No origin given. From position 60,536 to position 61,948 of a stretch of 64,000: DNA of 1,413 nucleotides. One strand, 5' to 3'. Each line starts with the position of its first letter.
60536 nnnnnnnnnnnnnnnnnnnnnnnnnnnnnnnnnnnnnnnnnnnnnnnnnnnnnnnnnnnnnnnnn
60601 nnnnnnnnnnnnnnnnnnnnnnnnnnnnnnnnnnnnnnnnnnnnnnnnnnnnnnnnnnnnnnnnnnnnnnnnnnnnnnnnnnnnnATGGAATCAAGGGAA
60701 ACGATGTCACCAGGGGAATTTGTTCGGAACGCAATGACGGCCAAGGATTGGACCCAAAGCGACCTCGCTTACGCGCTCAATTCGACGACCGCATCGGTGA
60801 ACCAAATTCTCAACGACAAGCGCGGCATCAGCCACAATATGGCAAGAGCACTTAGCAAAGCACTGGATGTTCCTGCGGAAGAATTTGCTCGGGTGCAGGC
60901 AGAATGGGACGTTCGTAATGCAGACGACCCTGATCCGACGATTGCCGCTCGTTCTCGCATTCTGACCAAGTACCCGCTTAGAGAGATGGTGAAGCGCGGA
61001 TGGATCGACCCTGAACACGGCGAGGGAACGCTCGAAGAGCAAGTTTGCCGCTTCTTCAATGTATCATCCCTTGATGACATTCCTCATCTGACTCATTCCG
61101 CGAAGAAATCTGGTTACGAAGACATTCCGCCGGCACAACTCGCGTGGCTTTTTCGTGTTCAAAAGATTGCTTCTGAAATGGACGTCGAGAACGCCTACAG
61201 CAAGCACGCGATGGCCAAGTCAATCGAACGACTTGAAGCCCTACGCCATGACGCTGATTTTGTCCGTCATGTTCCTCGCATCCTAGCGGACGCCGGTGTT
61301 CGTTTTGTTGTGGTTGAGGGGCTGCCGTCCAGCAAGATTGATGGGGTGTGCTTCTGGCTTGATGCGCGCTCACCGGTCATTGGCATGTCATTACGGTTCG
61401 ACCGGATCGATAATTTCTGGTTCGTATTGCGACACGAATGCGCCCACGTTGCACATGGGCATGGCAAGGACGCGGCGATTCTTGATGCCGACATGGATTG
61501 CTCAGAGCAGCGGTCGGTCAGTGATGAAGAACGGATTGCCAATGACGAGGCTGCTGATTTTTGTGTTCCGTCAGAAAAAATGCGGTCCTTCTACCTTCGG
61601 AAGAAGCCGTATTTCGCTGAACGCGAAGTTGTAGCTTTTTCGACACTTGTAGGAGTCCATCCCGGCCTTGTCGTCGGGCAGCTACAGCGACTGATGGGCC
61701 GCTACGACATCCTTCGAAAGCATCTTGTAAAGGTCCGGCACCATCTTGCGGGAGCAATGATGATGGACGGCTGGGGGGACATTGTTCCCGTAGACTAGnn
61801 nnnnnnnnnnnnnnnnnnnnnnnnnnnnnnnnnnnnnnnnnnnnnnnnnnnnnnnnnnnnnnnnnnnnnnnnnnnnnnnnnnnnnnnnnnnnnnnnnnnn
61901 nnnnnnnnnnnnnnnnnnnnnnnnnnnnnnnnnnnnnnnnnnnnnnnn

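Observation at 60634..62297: Cargo operon: fused XRE-HTH/ImmA-IrrE metallopeptidase plus a tightly coupled 161-aa protein of no recognisable family. Candidate toxin-antitoxin-like or defence/regulatory module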

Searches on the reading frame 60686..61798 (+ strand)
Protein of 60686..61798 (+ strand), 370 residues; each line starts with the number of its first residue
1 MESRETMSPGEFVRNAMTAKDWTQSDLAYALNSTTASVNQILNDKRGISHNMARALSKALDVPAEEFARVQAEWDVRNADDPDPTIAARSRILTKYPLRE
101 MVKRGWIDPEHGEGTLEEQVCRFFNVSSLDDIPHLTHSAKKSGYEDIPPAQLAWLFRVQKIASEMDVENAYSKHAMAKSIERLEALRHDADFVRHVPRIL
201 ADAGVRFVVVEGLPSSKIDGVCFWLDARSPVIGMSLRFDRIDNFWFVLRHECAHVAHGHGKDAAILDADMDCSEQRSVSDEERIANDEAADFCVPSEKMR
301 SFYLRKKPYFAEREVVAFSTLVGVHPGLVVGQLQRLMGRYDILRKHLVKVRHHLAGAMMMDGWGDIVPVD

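Call 3: search_protein_families(library=pfam, proteins=[window:60686-61798:+], max_evalue=1)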
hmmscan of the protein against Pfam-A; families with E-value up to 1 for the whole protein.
window:60686-61798:+ (370 aa): 7 families
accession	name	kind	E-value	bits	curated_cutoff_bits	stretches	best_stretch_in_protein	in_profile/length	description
PF01381.28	HTH_3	-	3.6e-07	30.5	23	1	14-67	2-55/55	Helix-turn-helix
PF06114.19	Peptidase_M78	-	1.8e-05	24.9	22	1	209-307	9-100/123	IrrE N-terminal-like domain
PF13560.12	HTH_31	-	0.00011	22.8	27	1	10-69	3-63/64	Helix-turn-helix domain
PF13443.12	HTH_26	-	0.0025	18.5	22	1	14-70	3-60/63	Cro/C1-type HTH DNA-binding domain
PF15943.11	YdaS_toxin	-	0.0037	17.5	30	1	24-59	11-46/65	Bacterial toxin YdaS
PF13744.12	HTH_37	-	0.048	13.9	27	1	11-45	21-55/80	Helix-turn-helix domain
PF12123.13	CBD_PlyG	-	0.25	11.5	28.2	1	201-228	11-38/44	PlyG Cell wall binding domain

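Call 5: search_protein_families(library=padloc, proteins=[window:60686-61798:+], max_evalue=1)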
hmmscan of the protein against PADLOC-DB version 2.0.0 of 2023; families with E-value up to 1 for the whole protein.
window:60686-61798:+ (370 aa): 11 families
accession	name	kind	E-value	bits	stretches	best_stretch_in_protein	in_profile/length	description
PDLC03982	PD-Lambda-2_B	-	1.4e-51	174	1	5-354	56-396/402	-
PDLC03950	RmrA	-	4.1e-06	24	1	15-73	9-66/369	-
PDLC03948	RmrA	-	0.0003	17.8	1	11-71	11-71/397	-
PDLC04142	capH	-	0.00071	18.6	1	6-89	4-78/103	capH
PDLC02926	HTH_VI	-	0.00082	17.6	1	13-68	6-61/92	-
PDLC03955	RmrA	-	0.006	13.9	1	21-69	33-81/371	-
PDLC04757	PDC-M64B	-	0.0073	14.3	1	11-44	32-65/128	-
PDLC04775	PDC-M69A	-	0.0086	14.6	1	10-73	9-72/113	-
PDLC03949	RmrA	-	0.023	11.6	1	16-72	10-66/363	-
PDLC04141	capP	-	0.026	12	1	245-310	68-129/242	capP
PDLC03952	RmrA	-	0.044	10.6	0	200-299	178-269/395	-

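Call 6: search_protein_families(library=ncbifam, proteins=[window:60686-61798:+], max_evalue=1)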
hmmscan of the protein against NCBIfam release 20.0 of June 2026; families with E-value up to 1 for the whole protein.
window:60686-61798:+ (370 aa): 3 families
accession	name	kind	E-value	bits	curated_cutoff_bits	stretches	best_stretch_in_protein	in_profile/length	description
TIGR02607.1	antidote_HigA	equivalog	3e-10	39.8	47.7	1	4-80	2-79/81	HigA family addiction module antitoxin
NF038139.1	Reg_Aceta_RamB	equivalog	0.0018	17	700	1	12-69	6-63/465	acetate metabolism transcriptional regulator RamB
TIGR00270.2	TIGR00270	equivalog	0.028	14.3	110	1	11-68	78-135/159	multiprotein bridging factor aMBF1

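Call 7: search_protein_families(library=phrogs, proteins=[window:60686-61798:+], max_evalue=1)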
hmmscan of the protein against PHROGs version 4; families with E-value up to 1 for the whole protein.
window:60686-61798:+ (370 aa): 20 families
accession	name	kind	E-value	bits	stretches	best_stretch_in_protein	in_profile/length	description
phrog_2439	-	transcription regulation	1.1e-21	78.1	1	6-336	5-280/367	transcriptional regulator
phrog_1381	-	moron, auxiliary metabolic gene and host takeover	2.9e-09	37.6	1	2-84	6-89/264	plasmid antitoxin with HTH domain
phrog_8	-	transcription regulation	6e-07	30.2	1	3-64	71-132/346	transcriptional regulator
phrog_3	-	transcription regulation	2.1e-06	28.8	1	4-109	84-181/430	transcriptional repressor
phrog_4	-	transcription regulation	1.1e-05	25.7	1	5-69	133-193/400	transcriptional repressor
phrog_1373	-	transcription regulation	1.3e-05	26.3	1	11-65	66-120/166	transcriptional regulator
phrog_2328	-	transcription regulation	0.00026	21.8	1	13-78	20-80/128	transcriptional repressor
phrog_2967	-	transcription regulation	0.00032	21.3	1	10-68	12-70/225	transcriptional regulator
phrog_87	-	other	0.001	19.8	1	197-303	44-137/227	metallo-protease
phrog_1124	-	transcription regulation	0.0038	17.8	1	7-61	3-60/177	transcriptional regulator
phrog_4583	-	transcription regulation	0.0055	17.7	1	11-67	13-69/81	transcriptional repressor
phrog_5823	-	transcription regulation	0.0061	16.7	1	5-98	3-96/404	transcriptional regulator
phrog_296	-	integration and excision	0.011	15.5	1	14-66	233-286/626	DNA transposition protein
phrog_18577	-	unknown function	0.013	15.7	1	202-292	144-234/332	-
phrog_11202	-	unknown function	0.018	15.5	1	9-81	62-135/218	-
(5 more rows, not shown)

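Call 38: search_dna_similar(query=window:60686-61795:+, collection=plasmids, mode=protein, max_evalue=1e-10, max_rows=60)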
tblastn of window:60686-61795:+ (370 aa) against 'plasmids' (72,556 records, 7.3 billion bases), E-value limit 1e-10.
Records with a match: 64; places in all: 64; records where one place covers at least 80% of the query: 49.
Best place of each record, by identity: 60-80% 1; <60% 63.
By first word of the organism name: Rhodococcus 5; Rhizobium 5; Agrobacterium 5; Acinetobacter 4; Arthrobacter 3; Sinorhizobium 3; Mesorhizobium 2; Paraburkholderia 2; Acaryochloris 2; Mycobacteroides 2; and 28 more.
By predicted mobility (MOB-suite, as given by PLSDB): non-mobilizable 33; conjugative 20; mobilizable 11.
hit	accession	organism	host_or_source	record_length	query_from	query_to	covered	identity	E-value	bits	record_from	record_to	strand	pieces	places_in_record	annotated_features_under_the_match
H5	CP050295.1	Mesorhizobium loti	Oxytropis kamtschatica,cell ...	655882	8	370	98%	67.6%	2e-163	513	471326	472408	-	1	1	helix-turn-helix domain-containing protein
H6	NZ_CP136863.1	Methylocapsa polymorpha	Shagnum peat sample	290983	9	364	96%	48.5%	2e-110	361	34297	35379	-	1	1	helix-turn-helix domain-containing protein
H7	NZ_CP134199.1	Paraburkholderia sp. FT54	single cell,Rhizosphere soil of Tomato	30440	5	364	97%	42.9%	6e-96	320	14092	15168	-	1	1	HigA family addiction module antitoxin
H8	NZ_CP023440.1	Thauera sp. K11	cell culture,sludge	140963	5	364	97%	42.1%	1e-91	307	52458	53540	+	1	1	HigA family addiction module antitoxin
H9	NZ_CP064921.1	Acaryochloris marina S15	cell culture,surface of Pikea pinnata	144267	9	354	94%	31.7%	1e-49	186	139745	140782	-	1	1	HigA family addiction module antitoxin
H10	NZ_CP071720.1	Acaryochloris sp. 'Moss Beach'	culture,intertidal zone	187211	9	354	94%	31.5%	5e-49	184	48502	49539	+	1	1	HigA family addiction module antitoxin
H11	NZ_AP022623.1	Mycobacteroides abscessus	-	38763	10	341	90%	31.8%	8e-28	122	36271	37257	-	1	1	ImmA/IrrE family metallo-endopeptidase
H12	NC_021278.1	Mycobacteroides abscessus subsp. bolletii 50594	-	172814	10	341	90%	31.8%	9e-28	122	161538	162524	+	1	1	ImmA/IrrE family metallo-endopeptidase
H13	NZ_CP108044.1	Rhodococcus sp. NBC_00294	-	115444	10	341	90%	31.3%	4e-30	129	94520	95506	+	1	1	ImmA/IrrE family metallo-endopeptidase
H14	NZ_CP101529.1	Micrococcus luteus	mixed culture,soil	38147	5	334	89%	30.7%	5e-32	134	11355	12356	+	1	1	helix-turn-helix domain-containing protein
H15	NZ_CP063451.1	Rhodococcus pyridinivorans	oil-polluted soil,Libyan oil-polluted ...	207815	5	334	89%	30.6%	1e-30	130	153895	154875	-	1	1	HigA family addiction module antitoxin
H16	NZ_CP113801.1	Rhodococcus pyridinivorans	sediment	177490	5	334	89%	30.4%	4e-31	132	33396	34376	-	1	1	HigA family addiction module antitoxin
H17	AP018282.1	Chondrocystis sp. NIES-4102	-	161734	7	355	94%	28.0%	6e-42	163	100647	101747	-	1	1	XRE family plasmid maintenance system antidote protein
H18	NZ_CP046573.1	Rhodococcus sp. WAY2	cell culture,bacterial consortium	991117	10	334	88%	29.9%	1e-31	133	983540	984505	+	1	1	HigA family addiction module antitoxin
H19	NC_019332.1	Arthrobacter sp. J3.53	heavy aromatic hydrocarbon contaminated ...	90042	2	335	90%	28.8%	1e-30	130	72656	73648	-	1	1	HigA family addiction module antitoxin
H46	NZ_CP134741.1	Pantoea agglomerans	cell culture,Water from creek adjacent ...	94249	8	334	88%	24.0%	3e-15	85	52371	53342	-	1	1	ImmA/IrrE family metallo-endopeptidase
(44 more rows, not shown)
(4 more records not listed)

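Call 39: get_annotated_region(hit=H8, flank=2500)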
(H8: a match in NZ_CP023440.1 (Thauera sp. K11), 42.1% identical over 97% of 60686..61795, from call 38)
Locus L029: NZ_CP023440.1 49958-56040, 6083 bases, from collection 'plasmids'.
description: Thauera sp. K11 plasmid pTX1, complete sequence
organism: Thauera sp. K11 (NCBI taxid 2005884)
taxonomy: Bacteria; Pseudomonadota; Betaproteobacteria; Rhodocyclales; Zoogloeaceae; Thauera; Thauera sp. K11
host: -; source: cell culture,sludge; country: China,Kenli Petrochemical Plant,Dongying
typing (MOB-suite, as given by PLSDB): conjugative; relaxase MOBP; mating-pair formation MPF_T
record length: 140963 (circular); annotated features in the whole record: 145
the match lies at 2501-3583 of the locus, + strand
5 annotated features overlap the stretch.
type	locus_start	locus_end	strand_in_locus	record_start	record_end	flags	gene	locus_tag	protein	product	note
CDS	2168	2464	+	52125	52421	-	-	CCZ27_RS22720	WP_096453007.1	type II toxin-antitoxin system RelE/ParE family toxin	-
CDS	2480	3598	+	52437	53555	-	-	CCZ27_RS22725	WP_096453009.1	HigA family addiction module antitoxin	-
CDS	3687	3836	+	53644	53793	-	-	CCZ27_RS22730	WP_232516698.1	hypothetical protein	-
CDS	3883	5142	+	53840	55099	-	-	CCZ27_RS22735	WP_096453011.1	hypothetical protein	-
CDS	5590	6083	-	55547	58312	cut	-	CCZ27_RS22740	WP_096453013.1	tetratricopeptide repeat protein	-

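Call 40: get_annotated_region(hit=H9, flank=2500)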
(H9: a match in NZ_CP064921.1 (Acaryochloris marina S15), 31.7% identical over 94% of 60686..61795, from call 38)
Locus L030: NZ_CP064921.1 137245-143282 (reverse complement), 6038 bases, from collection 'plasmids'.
description: Acaryochloris marina S15 plasmid unnamed43, complete sequence
organism: Acaryochloris marina S15 (NCBI taxid 2762553)
taxonomy: Bacteria; Cyanobacteriota; Cyanophyceae; Acaryochloridales; Acaryochloridaceae; Acaryochloris; Acaryochloris marina; Acaryochloris marina S15
host: -; source: cell culture,surface of Pikea pinnata; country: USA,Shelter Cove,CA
typing (MOB-suite, as given by PLSDB): non-mobilizable
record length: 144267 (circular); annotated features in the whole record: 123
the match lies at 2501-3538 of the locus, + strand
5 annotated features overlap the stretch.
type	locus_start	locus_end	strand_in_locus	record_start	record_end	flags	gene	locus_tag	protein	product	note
CDS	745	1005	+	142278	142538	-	-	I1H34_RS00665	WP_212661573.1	type II toxin-antitoxin system RelE/ParE family toxin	-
CDS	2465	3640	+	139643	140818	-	-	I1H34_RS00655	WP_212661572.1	HigA family addiction module antitoxin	-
CDS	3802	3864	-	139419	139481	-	-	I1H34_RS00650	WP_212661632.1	hypothetical protein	-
CDS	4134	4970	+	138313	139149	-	-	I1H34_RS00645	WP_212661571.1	IS4 family transposase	-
CDS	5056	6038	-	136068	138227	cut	-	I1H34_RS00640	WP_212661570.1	recombinase family protein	GO:0006310 - DNA recombination [Evidence IEA]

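Call 41: get_annotated_region(hit=H46, flank=2500)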
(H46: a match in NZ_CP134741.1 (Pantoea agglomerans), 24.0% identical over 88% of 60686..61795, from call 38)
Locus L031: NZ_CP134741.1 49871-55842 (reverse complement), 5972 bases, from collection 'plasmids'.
description: Pantoea agglomerans strain FC61912-B plasmid pFC61912-B_D, complete sequence
organism: Pantoea agglomerans (NCBI taxid 549)
taxonomy: Bacteria; Pseudomonadota; Gammaproteobacteria; Enterobacterales; Erwiniaceae; Pantoea; Pantoea agglomerans
host: -; source: cell culture,Water from creek adjacent to crop field; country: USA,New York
typing (MOB-suite, as given by PLSDB): non-mobilizable
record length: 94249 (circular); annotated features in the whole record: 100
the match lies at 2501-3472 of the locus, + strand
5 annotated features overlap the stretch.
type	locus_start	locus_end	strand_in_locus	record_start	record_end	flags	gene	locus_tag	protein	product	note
CDS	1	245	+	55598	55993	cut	-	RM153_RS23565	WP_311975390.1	ddrA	-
CDS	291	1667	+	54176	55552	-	-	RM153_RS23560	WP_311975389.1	hypothetical protein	-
CDS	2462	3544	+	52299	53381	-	-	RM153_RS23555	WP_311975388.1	ImmA/IrrE family metallo-endopeptidase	-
CDS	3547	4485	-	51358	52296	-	-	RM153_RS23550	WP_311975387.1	hypothetical protein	-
CDS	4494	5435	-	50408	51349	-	-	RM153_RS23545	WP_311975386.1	thymidylate synthase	GO:0006231 - dTMP biosynthetic process [Evidence IEA]; GO:0032259 - methylation [Evidence IEA]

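Call 42: get_annotated_region(hit=H15, flank=2500)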
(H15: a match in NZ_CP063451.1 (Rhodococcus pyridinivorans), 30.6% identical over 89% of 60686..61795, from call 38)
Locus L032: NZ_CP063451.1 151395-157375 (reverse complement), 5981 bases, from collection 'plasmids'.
description: Rhodococcus pyridinivorans strain 5Ap plasmid pNAPH, complete sequence
organism: Rhodococcus pyridinivorans (NCBI taxid 103816)
taxonomy: Bacteria; Actinomycetota; Actinomycetes; Mycobacteriales; Nocardiaceae; Rhodococcus; Rhodococcus pyridinivorans
host: -; source: oil-polluted soil,Libyan oil-polluted soil; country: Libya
typing (MOB-suite, as given by PLSDB): mobilizable; replicon rep_cluster_1381; relaxase MOBF
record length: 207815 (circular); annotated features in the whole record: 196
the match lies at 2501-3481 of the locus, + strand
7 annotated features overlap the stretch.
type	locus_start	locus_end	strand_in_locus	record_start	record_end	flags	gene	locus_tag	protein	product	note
CDS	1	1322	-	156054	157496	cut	-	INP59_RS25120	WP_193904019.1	ThiF family adenylyltransferase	-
CDS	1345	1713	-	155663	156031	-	-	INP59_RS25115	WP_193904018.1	hypothetical protein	-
CDS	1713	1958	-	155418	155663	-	-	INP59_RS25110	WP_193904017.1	multiubiquitin domain-containing protein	-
CDS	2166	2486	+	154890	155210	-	-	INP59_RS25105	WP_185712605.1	type II toxin-antitoxin system RelE/ParE family toxin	-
CDS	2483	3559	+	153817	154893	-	-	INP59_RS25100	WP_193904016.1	HigA family addiction module antitoxin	-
CDS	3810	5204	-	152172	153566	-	-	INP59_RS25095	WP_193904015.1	IS1380 family transposase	-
CDS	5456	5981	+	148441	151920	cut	-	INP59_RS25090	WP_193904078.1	helicase-related protein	-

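Call 78: search_solved_structures(query=window:60686-61795:+, max_evalue=0.01)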
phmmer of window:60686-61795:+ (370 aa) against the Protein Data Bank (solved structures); distinct sequences matched with E-value up to 0.01: 4.
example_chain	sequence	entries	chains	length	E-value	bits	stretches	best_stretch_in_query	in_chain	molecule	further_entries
6f8s_A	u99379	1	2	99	2.1e-06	30.4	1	7-82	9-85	XRE family transcriptional regulator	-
6f8h_A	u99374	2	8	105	2.5e-06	30.1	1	7-82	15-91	XRE family transcriptional regulator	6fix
7csv_A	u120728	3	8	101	5.7e-05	25.6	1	7-79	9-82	HTH cro/C1-type domain-containing protein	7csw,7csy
6jpi_A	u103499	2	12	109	7e-05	25.3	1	7-79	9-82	HTH cro/C1-type domain-containing protein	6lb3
